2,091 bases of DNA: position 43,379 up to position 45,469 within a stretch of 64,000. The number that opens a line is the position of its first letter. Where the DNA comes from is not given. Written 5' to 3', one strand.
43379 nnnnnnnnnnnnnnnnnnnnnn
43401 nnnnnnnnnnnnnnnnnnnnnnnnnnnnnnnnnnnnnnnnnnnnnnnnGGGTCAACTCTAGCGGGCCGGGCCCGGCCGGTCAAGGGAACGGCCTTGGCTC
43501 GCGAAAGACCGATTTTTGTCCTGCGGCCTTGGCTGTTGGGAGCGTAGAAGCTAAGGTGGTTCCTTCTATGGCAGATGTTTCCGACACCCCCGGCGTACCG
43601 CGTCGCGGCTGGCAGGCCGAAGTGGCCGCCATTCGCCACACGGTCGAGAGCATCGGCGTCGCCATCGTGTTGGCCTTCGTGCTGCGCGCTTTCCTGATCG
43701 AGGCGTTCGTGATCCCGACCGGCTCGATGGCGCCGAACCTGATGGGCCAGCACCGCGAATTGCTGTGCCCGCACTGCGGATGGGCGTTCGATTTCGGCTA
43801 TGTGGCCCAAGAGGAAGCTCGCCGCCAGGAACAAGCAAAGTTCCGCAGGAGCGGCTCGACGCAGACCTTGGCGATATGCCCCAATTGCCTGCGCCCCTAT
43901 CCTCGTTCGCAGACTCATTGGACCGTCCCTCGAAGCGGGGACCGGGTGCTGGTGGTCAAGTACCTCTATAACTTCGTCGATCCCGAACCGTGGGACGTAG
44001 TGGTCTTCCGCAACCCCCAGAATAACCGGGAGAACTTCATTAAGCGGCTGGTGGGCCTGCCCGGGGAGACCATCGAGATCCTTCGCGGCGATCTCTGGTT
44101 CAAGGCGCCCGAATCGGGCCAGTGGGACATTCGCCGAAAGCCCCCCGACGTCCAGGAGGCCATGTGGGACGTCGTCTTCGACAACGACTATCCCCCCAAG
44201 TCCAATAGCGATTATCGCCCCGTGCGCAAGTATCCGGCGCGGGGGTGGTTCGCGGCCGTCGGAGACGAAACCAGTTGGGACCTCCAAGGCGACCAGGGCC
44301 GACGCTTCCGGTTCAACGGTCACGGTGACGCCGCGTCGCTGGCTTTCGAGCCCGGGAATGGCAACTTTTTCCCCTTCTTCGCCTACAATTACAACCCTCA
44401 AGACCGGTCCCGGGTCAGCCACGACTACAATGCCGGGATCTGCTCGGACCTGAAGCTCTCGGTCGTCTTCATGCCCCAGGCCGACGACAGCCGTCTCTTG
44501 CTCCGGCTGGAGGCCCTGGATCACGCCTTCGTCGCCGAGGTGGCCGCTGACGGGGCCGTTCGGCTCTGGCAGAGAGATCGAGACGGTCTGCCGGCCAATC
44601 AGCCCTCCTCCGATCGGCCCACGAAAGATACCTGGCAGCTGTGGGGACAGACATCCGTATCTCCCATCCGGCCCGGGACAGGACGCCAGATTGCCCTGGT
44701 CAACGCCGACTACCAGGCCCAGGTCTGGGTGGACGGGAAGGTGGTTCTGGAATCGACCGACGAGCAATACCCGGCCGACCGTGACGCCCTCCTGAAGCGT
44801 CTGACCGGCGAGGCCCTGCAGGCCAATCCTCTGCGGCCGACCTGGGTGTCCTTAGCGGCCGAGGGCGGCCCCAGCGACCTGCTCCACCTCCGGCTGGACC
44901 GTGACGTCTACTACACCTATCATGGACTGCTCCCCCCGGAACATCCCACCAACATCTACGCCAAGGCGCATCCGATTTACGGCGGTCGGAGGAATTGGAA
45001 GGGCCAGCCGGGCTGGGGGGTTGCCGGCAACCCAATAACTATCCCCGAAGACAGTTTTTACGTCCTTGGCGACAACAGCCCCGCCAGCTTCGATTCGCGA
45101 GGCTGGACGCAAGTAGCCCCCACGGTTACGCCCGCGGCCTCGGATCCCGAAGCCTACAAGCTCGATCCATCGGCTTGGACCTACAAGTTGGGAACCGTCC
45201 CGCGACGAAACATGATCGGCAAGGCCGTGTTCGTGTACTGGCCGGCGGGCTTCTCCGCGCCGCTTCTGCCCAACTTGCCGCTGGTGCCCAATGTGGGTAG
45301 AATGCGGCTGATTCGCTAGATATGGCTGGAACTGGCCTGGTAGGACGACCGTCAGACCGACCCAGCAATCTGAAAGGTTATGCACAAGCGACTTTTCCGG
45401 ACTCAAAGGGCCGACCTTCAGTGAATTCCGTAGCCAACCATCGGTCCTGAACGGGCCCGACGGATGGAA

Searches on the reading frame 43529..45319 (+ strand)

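Call 80: search_protein_families(library=pfam, proteins=[window:43529-45319:+], max_evalue=0.00001)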
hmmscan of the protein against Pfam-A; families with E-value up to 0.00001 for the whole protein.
window:43529-45319:+ (596 aa): 1 family
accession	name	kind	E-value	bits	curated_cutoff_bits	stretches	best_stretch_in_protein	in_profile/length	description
PF10502.14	Peptidase_S26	-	2.4e-29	102.9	22.9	2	136-189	39-92/168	Signal peptidase, peptidase S26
